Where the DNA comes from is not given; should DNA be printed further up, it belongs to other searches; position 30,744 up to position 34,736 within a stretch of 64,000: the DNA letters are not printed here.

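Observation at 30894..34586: Terminal 1230-aa protein built from about 60 tandem 11-residue repeats (D-L/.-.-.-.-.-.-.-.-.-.): candidate beta-solenoid, plus a second N-terminal repeat class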

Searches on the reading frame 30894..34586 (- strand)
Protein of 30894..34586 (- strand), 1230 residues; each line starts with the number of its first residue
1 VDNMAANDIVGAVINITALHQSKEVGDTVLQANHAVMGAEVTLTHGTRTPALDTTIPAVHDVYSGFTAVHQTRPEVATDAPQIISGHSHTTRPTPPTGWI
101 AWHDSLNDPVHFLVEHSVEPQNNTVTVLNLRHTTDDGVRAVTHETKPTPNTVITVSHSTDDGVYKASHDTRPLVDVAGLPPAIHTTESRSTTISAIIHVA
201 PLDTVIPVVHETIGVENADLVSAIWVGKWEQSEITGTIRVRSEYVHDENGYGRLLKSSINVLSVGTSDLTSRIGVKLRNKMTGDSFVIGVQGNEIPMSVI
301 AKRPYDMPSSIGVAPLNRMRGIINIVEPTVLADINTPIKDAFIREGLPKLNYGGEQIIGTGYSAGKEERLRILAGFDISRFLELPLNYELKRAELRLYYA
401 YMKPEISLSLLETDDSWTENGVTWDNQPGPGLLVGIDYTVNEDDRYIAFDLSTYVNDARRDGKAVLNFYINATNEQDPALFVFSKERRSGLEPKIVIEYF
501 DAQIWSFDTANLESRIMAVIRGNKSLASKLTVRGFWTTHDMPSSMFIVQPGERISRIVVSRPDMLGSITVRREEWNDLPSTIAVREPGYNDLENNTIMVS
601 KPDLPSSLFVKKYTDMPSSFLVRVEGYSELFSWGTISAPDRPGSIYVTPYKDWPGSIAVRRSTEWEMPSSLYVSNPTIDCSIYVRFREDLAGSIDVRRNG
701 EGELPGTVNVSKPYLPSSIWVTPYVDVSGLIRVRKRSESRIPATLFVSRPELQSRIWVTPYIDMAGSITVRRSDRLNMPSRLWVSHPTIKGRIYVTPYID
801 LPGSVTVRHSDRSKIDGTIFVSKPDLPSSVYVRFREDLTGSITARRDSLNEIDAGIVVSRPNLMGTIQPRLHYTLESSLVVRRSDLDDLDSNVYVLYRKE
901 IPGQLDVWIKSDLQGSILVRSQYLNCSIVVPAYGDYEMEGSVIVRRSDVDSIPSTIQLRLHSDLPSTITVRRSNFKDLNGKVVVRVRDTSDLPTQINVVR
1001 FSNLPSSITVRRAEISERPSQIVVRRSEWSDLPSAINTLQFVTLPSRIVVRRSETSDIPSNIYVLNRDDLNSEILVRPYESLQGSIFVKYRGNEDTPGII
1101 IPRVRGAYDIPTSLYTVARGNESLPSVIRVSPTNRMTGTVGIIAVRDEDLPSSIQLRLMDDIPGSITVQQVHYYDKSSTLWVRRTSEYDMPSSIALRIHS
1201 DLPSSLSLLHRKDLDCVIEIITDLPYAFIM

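Call 5: search_protein_families(library=pfam, proteins=[window:30894-34586:-], max_evalue=1)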
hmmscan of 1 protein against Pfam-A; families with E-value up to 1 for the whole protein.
window:30894-34586:- (1230 aa): 2 families
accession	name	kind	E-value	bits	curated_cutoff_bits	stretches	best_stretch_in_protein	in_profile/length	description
PF24517.2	CBM96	-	1.8e-17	64.1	26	1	336-498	6-163/164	Carbohydrate-binding module family 96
PF07532.17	Big_4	-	0.99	9.4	22.1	0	797-814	12-29/59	Bacterial Ig-like domain (group 4)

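Call 6: search_protein_families(library=phrogs, proteins=[window:30894-34586:-], max_evalue=0.01)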
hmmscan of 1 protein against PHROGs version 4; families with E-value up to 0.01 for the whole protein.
window:30894-34586:- (1230 aa): 1 family
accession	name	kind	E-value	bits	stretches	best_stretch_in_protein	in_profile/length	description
phrog_11333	-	unknown function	1.4e-222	742.8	4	204-794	521-1109/4401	-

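Call 7: search_dna_similar(query=window:30894-34586:-, collection=phages, mode=protein, max_rows=40)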
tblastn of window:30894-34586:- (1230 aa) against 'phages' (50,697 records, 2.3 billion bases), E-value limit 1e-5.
Records with a match: 13; places in all: 27; records where one place covers at least 80% of the query: 0.
Best place of each record, by identity: <60% 13.
By first word of the organism name: Bacillus 5; Brevibacillus 5; Listeria 1; Psychrobacillus 1; Lysinibacillus 1.
By host as written in the record: Brevibacillus laterosporus 5; Bacillus subtilis W-23-S(r); Bacillus licheniformis ATCC 9945a 2; Bacillus megaterium str. ATCC 43725 2; Listeria innocua ATCC 51742 1; Psychrobacillus psychrodurans 1; Bacillus pumilus strain 145 1; Lysinibacillus capsici DO76 1.
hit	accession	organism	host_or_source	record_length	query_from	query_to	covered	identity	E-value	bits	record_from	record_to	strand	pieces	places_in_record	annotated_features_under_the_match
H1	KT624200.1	Bacillus phage SP-15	Bacillus subtilis W-23-S(r); Bacillus ...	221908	204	1168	78%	31.6%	4e-122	480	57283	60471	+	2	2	pectate lyase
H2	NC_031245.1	Bacillus phage SP-15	Bacillus subtilis W-23-S(r); Bacillus ...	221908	204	1168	78%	31.6%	4e-122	480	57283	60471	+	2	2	pectate lyase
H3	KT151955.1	Brevibacillus phage Jenst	Brevibacillus laterosporus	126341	216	1198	80%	27.6%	1e-71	337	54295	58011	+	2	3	hypothetical protein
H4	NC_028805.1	Brevibacillus phage Jenst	Brevibacillus laterosporus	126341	216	1198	80%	27.6%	1e-71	337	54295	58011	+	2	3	hypothetical protein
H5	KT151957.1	Brevibacillus phage SecTim467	Brevibacillus laterosporus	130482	216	1198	80%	27.6%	1e-71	337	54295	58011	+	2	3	hypothetical protein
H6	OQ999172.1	Listeria phage LIS04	Listeria innocua ATCC 51742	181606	255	1196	77%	28.0%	1e-54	288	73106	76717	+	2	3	pectin lyase fold/virulence factor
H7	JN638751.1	Bacillus phage G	Bacillus megaterium str. ATCC 43725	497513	235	1064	67%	26.2%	1e-29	281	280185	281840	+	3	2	367: gp367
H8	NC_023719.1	Bacillus phage G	Bacillus megaterium str. ATCC 43725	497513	235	1064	67%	26.2%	1e-29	281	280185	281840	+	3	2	367: gp367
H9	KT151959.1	Brevibacillus phage Sundance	Brevibacillus laterosporus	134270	217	837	50%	23.9%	2e-22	110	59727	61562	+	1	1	hypothetical protein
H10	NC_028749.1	Brevibacillus phage Sundance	Brevibacillus laterosporus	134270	217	837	50%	23.9%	2e-22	110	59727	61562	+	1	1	hypothetical protein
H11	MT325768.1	Psychrobacillus phage Perkons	Psychrobacillus psychrodurans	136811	271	795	43%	24.2%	3e-32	143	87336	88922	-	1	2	hypothetical protein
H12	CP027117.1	Bacillus phage EZ-2018a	Bacillus pumilus strain 145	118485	340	809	38%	25.7%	5e-22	109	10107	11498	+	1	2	record has no annotation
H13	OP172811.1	Lysinibacillus phage LC76P1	Lysinibacillus capsici DO76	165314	286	500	17%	26.1%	8e-8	63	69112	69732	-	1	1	hypothetical protein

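Call 12: find_homologous_proteins(query=window:30894-34586:-, max_evalue=0.00001)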
Query window:30894-34586:- (1230 aa): 6 proteins with E <= 0.00001 among 8000 candidates.
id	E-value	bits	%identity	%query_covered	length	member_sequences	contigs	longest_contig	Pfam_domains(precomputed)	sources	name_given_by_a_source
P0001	0.0e+0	2295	100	84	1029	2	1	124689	PF24517.3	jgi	jgi:hypothetical protein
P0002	0.0e+0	1076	46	90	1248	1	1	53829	PF24517.3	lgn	-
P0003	8.7e-269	913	32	77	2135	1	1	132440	PF24517.3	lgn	-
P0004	2.9e-253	861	31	84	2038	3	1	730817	PF24517.3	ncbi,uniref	ncbi:DNRLRE domain-containing protein [Paenibacillus sp. NPDC058177]|uniref:DNRLRE domain-containing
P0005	2.2e-203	696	32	64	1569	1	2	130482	PF24517.3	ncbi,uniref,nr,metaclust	ncbi:hypothetical protein SECTIM467_52 [Brevibacillus phage SecTim467]|uniref:Carbohydrate-binding m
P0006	2.0e-16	77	27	13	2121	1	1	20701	PF13715.13,PF20009.5,PF24517.3,PF16371.13,PF00688.25,PF17802.8,PF13620.13,PF22904.4,PF17210.10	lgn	-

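Call 18: get_annotated_region(hit=H3, flank=9000)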
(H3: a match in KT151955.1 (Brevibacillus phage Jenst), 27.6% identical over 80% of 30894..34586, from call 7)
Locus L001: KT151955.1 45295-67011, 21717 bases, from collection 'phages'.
description: Brevibacillus phage Jenst, complete genome.
organism: Brevibacillus phage Jenst (NCBI taxid 1691954)
taxonomy: Viruses; Duplodnaviria; Heunggongvirae; Uroviricota; Caudoviricetes; Jenstvirus; Jenstvirus jenst
host: Brevibacillus laterosporus; source: honeybee debris; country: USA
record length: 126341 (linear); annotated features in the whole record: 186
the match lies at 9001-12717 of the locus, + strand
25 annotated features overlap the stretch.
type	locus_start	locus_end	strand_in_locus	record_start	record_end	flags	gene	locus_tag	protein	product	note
CDS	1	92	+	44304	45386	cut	-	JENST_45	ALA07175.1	putative cell adhesion protein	-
CDS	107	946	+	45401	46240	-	-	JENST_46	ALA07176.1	hypothetical protein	-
CDS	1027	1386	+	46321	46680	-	-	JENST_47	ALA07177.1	hypothetical protein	-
CDS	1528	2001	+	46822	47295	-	-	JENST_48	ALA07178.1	hypothetical protein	-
CDS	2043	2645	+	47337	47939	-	-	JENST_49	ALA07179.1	hypothetical protein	-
CDS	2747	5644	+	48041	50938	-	-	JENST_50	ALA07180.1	putative regulator of chromosome condensation protein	-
CDS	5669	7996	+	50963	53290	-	-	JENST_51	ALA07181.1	putative regulator of chromosome condenstation family protein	-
CDS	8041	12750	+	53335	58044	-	-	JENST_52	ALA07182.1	hypothetical protein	-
CDS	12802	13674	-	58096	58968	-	-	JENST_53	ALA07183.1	putative recombinase XerD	-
CDS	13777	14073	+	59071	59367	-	-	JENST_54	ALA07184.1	hypothetical protein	-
CDS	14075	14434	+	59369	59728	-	-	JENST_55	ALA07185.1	hypothetical protein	-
CDS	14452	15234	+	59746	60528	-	-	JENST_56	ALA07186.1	putative N-acetylmuramoyl-L-alanine amidase CwlA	-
CDS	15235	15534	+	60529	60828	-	-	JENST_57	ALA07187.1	putative membrane protein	-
CDS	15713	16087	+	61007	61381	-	-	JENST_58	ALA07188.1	putative replication termination protein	-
CDS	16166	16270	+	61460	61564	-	-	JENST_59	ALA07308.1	hypothetical protein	-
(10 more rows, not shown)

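Call 19: get_annotated_region(hit=H1, flank=8000)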
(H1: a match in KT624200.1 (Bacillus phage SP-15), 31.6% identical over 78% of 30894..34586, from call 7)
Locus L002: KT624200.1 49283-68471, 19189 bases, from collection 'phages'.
description: Bacillus phage SP-15, complete genome.
organism: Bacillus phage SP-15 (NCBI taxid 1792032)
taxonomy: Viruses; Duplodnaviria; Heunggongvirae; Uroviricota; Caudoviricetes; Thornevirus; Thornevirus SP15
host: Bacillus subtilis W-23-S(r); Bacillus licheniformis ATCC 9945a; source: soil sample; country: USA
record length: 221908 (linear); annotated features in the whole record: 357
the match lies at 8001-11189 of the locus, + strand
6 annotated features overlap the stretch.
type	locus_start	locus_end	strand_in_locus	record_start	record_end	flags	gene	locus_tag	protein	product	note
CDS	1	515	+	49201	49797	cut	-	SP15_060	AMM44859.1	hypothetical protein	similar to ZP_08642278.1 hypothetical protein BRLA_c35270 [Brevibacillus laterosporus LMG 15441]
CDS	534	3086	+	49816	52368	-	-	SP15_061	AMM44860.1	hypothetical protein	similar to YP_004385697.1 hypothetical protein CbC4_4122 [Clostridium botulinum BKT015925]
CDS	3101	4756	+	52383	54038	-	-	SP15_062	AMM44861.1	hypothetical protein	similar to YP_004385697.1 hypothetical protein CbC4_4122 [Clostridium botulinum BKT015925]; Pfam-B_8474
CDS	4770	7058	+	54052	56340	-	-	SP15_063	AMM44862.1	putative regulator of chromosome condensation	similar to YP_004410847.1 regulator of chromosome condensation RCC1 [Spirochaeta coccoides DSM 17374]; Pfam PF00415.12 ...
regulatory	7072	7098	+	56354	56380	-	-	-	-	terminator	rho-independent terminator; discovered using ARNold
CDS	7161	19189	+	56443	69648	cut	-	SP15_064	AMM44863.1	pectate lyase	similar to ZP_08642280.1 hypothetical protein BRLA_c35290 [Brevibacillus laterosporus LMG 15441]; PSI-BLAST: ...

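Call 35: search_solved_structures(query=window:30894-34586:-, max_evalue=1)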
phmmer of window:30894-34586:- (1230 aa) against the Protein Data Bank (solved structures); distinct sequences matched with E-value up to 1: 3.
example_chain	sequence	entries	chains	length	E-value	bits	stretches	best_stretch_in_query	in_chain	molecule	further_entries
7vbo_A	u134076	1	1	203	0.0028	18.4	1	354-439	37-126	Alginate lyase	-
5vic_H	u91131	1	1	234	0.18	12.4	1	417-501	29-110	Fab heavy chain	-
8wab_A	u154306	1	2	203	0.43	11.1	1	373-476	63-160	DNRLRE domain-containing protein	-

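Call 42: predict_structure(alignment_id=A1)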
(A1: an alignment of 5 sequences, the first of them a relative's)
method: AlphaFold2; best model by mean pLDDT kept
length: 1029 residues; sequences in the alignment: 5
mean_pLDDT: 39.1   pTM: 0.27
mean pLDDT of the five models: 39.1, 32.6, 32.1, 30.7, 28.4
residues with pLDDT >= 90: 0; 70-90: 8; 50-70: 62; < 50: 959
segments of 3 or more residues with pLDDT < 50: 1-174, 178-180, 182-184, 186-188, 198-202, 214-230, 274-547, 549-582, 584-766, 768-794, 796-824, 826-1029
pLDDT, mean of each block of 10 residues (from residue 1): 28 30 32 35 36 34 34 33 30 29 27 25 25 25 25 25 33 47 47 53 56 43 38 60 61 70 58 44 34 40 33 35 35 35 36 39 36 36 36 38 36 37 35 39 40 39 37 39 41 41 41 42 42 40 46 45 44 40 46 40 39 38 37 37 35 38 37 35 37 40 38 39 39 37 40 41 45 38 42 44 39 40 44 42 40 42 41 37 43 39 36 39 42 43 41 41 41 39 42 42 40 43 35
secondary structure, 60 per line:
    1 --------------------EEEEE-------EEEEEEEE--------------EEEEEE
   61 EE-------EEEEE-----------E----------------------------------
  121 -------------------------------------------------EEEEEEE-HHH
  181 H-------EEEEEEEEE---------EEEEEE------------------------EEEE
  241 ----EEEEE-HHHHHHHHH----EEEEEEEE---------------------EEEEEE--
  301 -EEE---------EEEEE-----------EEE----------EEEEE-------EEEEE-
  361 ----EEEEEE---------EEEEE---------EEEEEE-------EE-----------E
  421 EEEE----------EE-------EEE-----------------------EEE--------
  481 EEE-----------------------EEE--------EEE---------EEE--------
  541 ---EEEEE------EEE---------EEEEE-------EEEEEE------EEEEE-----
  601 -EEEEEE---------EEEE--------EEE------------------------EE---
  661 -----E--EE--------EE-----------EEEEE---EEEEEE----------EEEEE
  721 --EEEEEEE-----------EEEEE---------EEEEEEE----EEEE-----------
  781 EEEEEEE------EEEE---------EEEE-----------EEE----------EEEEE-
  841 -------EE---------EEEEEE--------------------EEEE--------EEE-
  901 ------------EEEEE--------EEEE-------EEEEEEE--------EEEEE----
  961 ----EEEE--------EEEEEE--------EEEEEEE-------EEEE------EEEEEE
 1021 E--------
elements in order (helices of 4 or more, strands of 3 or more residues): E21-25 E33-40 E55-62 E70-74 E170-176 H178-181 E189-197 E207-212 E237-240 E245-249 H251-259 E264-271 E293-298 E302-304 E314-318 E330-332 E343-347 E355-359 E365-370 E380-384 E394-399 E420-424 E444-446 E470-472 E481-483 E507-509 E518-520 E530-532 E544-548 E555-557 E567-571 E579-584 E591-595 E602-607 E617-620 E629-631 E692-696 E700-705 E716-720 E723-729 E741-745 E755-761 E766-769 E781-787 E794-797 E807-810 E822-824 E835-839 E859-864 E885-888 E897-899 E913-917 E926-929 E937-943 E952-956 E965-968 E977-982 E991-997 E1005-1008 E1015-1021

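Call 50: search_protein_families(library=ncbifam, proteins=[window:30894-34586:-], max_evalue=1)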
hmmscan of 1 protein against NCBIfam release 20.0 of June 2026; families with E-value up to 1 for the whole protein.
window:30894-34586:- (1230 aa): 1 family
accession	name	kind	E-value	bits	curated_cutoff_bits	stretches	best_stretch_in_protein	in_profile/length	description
NF033679.1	DNRLRE_dom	domain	1.5e-18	67.4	34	1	339-497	1-163/164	DNRLRE domain-containing protein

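Call 53: find_encoding_contigs(protein=P0002, flank=10000, max_places=2)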
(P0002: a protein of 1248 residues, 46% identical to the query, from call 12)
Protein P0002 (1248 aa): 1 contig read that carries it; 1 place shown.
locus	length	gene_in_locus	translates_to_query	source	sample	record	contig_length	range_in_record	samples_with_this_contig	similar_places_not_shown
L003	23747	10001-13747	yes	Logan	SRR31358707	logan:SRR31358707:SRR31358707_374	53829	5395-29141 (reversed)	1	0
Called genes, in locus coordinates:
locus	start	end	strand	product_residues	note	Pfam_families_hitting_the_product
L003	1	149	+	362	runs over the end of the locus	-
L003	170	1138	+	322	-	PF05593:RHS_repeat (faint)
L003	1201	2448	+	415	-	-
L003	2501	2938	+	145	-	-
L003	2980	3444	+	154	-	-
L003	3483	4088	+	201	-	-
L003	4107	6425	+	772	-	PF21722:Gly_rich_2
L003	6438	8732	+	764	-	PF25390:WD40_RLD, PF13540:RCC1_2 (weak), PF25384:Alsin_RLD (faint), PF13540:RCC1_2, PF00415:RCC1 (weak), PF25390:WD40_RLD, PF00415:RCC1, PF13540:RCC1_2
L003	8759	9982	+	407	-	-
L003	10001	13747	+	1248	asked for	PF24517:CBM96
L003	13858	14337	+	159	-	PF05105:Phage_holin_4_1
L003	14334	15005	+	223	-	PF01551:Peptidase_M23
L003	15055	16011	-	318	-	PF08220:HTH_DeoR (faint), PF00196:GerE (weak)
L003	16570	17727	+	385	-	PF08279:HTH_11 (faint), PF13412:HTH_24 (weak), PF25213:HVO_A0261_N (weak), PF00480:ROK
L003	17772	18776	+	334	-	PF06089:Asparaginase_II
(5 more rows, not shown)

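Call 69: find_encoding_contigs(protein=P0001, flank=3000, max_places=2)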
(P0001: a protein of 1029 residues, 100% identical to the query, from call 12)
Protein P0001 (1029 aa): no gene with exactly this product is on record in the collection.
